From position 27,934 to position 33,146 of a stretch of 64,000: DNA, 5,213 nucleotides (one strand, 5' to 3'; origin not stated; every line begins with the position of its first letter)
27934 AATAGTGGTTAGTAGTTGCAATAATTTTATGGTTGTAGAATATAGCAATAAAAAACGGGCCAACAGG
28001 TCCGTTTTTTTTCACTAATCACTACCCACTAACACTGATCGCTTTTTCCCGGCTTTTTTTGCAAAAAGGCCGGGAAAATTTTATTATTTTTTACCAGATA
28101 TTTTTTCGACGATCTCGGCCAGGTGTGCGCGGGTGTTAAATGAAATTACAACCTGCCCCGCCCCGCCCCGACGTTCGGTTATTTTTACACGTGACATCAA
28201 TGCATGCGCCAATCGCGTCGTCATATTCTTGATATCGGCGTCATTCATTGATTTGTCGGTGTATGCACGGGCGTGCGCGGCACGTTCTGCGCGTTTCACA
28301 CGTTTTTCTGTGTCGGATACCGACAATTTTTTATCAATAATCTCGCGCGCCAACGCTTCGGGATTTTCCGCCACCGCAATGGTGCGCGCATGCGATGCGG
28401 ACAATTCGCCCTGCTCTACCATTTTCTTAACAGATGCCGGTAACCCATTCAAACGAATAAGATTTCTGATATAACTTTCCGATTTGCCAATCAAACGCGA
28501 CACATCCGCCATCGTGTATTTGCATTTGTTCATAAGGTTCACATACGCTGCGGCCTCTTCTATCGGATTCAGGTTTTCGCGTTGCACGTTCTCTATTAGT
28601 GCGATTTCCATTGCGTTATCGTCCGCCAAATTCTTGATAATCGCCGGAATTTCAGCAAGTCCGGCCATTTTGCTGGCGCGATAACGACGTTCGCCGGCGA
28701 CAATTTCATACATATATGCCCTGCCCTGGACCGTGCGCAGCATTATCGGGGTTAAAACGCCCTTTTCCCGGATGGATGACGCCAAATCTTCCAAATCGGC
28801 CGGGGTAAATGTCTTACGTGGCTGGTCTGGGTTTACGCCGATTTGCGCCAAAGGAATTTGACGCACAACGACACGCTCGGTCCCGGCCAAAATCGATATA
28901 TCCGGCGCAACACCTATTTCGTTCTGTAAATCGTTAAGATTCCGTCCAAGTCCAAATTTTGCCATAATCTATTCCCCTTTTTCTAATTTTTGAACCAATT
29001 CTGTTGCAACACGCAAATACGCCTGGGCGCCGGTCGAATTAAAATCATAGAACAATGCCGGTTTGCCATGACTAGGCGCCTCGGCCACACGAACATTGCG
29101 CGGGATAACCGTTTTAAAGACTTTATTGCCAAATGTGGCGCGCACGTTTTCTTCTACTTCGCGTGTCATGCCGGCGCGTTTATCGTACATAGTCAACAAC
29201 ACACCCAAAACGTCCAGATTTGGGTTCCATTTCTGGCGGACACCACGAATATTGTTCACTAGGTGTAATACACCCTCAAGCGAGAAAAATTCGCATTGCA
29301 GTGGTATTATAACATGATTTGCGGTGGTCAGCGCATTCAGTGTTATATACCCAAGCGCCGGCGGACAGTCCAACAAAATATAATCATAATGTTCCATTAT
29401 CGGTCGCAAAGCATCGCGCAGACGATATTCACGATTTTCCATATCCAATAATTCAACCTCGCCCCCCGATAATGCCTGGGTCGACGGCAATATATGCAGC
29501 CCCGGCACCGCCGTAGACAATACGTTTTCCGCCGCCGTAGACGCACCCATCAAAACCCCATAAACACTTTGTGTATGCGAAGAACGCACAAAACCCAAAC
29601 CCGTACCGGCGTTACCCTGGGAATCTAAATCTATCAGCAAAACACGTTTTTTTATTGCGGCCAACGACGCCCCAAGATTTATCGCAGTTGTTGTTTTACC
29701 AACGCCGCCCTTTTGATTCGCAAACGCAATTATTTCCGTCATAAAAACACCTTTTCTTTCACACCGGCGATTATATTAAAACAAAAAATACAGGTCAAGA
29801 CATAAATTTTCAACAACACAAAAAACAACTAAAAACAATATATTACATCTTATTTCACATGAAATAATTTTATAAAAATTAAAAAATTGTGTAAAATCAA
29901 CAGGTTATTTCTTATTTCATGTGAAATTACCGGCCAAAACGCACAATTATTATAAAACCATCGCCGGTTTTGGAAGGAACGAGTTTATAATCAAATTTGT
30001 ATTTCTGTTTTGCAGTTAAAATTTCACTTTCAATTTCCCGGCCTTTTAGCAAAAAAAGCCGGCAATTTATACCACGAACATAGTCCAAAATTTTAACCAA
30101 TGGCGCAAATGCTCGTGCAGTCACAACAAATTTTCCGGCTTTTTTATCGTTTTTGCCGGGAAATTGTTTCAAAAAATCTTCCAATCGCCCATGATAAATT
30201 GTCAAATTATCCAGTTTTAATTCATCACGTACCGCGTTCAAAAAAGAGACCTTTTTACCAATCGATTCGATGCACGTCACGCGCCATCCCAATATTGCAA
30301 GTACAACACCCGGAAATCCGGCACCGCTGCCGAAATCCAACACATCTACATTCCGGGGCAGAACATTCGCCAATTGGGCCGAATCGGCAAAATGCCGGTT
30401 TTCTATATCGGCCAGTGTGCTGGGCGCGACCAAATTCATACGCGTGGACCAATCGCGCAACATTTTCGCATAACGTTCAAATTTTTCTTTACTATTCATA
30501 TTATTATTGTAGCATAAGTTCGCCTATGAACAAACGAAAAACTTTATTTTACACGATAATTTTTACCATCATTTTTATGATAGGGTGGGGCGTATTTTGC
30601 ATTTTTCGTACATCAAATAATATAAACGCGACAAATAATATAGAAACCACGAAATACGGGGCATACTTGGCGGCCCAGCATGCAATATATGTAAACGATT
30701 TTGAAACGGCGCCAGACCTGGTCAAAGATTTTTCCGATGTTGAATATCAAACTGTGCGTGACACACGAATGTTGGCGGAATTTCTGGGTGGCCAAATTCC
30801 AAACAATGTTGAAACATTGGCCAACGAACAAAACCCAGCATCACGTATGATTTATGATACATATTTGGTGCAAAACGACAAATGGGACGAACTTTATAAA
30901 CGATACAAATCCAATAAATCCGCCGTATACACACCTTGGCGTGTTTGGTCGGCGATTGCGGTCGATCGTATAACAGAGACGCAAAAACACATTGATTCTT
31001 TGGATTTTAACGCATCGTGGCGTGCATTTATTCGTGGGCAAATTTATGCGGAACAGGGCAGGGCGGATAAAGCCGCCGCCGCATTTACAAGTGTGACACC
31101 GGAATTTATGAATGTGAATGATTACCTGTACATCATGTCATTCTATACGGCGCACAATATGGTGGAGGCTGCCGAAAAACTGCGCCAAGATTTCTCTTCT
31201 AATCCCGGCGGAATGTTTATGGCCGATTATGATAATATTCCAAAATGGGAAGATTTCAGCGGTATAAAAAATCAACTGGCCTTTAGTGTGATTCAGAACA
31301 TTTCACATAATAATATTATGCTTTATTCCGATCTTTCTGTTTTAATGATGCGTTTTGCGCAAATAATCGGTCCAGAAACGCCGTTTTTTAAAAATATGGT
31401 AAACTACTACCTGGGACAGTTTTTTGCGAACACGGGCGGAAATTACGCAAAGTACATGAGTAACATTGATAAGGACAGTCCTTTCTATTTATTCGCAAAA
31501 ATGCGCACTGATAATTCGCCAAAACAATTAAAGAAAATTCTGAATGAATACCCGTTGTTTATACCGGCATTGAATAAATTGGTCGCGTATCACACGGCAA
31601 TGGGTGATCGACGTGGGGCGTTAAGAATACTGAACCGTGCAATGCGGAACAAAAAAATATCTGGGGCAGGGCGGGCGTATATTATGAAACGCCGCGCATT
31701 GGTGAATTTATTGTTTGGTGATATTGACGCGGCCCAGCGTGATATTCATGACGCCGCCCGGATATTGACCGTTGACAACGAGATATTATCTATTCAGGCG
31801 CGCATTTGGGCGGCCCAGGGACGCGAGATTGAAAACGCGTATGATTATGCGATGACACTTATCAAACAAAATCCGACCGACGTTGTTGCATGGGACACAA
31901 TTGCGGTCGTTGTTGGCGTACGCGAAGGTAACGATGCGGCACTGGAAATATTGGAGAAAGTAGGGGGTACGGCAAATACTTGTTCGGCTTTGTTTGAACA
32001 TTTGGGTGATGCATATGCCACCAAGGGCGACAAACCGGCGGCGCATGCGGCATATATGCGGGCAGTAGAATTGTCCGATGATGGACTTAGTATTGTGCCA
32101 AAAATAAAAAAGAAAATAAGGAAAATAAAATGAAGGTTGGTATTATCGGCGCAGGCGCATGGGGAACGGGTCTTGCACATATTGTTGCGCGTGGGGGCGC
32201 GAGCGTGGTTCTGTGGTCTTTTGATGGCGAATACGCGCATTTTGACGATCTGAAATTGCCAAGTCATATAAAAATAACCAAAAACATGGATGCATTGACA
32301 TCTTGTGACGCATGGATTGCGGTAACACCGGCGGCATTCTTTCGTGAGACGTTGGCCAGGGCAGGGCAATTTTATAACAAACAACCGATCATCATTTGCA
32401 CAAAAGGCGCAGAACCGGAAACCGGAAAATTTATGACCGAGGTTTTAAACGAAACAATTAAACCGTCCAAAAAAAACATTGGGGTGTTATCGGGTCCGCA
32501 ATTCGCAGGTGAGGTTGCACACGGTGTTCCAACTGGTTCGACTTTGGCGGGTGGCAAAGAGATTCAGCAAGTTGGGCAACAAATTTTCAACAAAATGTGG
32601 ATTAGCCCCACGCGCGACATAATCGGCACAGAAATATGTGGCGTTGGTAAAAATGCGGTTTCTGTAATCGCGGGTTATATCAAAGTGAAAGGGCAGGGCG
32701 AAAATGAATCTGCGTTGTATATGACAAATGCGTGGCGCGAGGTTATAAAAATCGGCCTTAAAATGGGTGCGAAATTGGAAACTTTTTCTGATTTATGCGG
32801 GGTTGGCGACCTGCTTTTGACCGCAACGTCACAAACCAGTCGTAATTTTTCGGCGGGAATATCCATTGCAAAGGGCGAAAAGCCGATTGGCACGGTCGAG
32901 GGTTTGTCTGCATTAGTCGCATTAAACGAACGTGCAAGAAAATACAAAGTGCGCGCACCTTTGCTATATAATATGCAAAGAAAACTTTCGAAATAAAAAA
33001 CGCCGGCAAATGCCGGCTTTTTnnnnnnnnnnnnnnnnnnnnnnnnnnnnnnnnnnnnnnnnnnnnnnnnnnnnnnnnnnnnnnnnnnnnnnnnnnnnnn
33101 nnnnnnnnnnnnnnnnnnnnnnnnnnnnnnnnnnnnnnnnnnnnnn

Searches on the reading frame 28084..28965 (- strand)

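Call 18: search_protein_families(library=pfam, proteins=[window:28084-28965:-], max_evalue=0.00001)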
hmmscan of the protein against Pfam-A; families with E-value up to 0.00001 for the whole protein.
window:28084-28965:- (293 aa): 3 families
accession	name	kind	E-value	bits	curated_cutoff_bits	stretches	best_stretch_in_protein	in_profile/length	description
PF02195.25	ParB_N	-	2.5e-33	114.4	26.3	1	34-128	3-95/95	ParB N-terminal domain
PF17762.8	HTH_ParB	-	9.7e-28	96.8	22.6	1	130-227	1-101/102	ParB HTH domain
PF23552.2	ParB_C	-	2.2e-09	37.1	23.8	1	242-289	2-49/50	ParB dimerisation domain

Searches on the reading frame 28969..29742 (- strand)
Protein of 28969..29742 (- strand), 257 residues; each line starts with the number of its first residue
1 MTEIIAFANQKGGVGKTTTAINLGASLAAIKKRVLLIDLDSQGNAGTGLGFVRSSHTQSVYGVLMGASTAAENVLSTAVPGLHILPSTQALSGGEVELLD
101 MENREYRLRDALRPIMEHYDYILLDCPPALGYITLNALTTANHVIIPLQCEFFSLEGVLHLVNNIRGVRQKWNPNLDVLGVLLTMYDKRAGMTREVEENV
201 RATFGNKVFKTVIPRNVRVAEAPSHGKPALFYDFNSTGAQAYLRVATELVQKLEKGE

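Call 20: search_protein_families(library=pfam, proteins=[window:28969-29742:-], max_evalue=0.00001)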
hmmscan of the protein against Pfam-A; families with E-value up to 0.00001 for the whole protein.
window:28969-29742:- (257 aa): 6 families
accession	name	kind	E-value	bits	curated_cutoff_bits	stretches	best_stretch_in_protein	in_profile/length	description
PF13614.12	AAA_31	-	2.9e-60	203.7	27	1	3-178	2-177/177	AAA domain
PF01656.29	CbiA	-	1.4e-27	96.5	25.4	1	5-228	1-124/125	CobQ/CobB/MinD/ParA nucleotide binding domain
PF06564.18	CBP_BcsQ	-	4.5e-12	46.4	21.3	1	4-146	3-143/234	Cellulose biosynthesis protein BcsQ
PF09140.17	MipZ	-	5e-12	46.1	20.7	1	4-155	2-136/262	ATPase MipZ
PF10609.15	ParA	-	9.5e-10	38.7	27.1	1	2-45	3-46/246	NUBPL iron-transfer P-loop NTPase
PF00142.24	Fer4_NifH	-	2.5e-06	27.6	25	0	10-44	7-41/271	4Fe-4S iron sulfur cluster binding proteins, NifH/frxC family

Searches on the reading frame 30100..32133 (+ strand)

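Call 20: search_protein_families(library=pfam, proteins=[window:30100-32133:+], max_evalue=0.00001)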
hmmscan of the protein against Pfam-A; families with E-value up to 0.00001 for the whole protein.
window:30100-32133:+ (677 aa): 2 families
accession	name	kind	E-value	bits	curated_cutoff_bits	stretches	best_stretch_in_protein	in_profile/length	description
PF13424.12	TPR_12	-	1e-06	29.3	30.1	0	613-659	28-75/77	Tetratricopeptide repeat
PF09976.15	TPR_21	-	1.8e-06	28.3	25.5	0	600-662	118-179/193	Tetratricopeptide repeat-like domain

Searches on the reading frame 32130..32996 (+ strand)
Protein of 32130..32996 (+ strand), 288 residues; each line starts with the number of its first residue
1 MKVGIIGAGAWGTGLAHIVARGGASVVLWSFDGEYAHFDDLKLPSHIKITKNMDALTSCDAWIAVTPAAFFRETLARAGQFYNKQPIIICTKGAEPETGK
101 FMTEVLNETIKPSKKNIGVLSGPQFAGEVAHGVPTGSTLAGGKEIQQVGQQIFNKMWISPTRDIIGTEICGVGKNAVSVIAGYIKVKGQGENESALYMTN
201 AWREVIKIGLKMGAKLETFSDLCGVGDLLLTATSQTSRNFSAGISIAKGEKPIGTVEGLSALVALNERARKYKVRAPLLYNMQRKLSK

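Call 20: search_protein_families(library=pfam, proteins=[window:32130-32996:+], max_evalue=0.00001)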
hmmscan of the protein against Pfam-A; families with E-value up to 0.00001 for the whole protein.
window:32130-32996:+ (288 aa): 3 families
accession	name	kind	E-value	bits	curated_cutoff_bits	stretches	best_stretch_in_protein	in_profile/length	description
PF07479.19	NAD_Gly3P_dh_C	-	3.6e-29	102.2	25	1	163-283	1-128/142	NAD-dependent glycerol-3-phosphate dehydrogenase C-terminus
PF01210.29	NAD_Gly3P_dh_N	-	4.4e-29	101.9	23.1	1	2-140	1-151/158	NAD-dependent glycerol-3-phosphate dehydrogenase N-terminus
PF20618.3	GPD_NAD_C_bact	-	1.3e-11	45.3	27.6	1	223-280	1-64/66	Bacterial GPD, NAD-dependent C-terminal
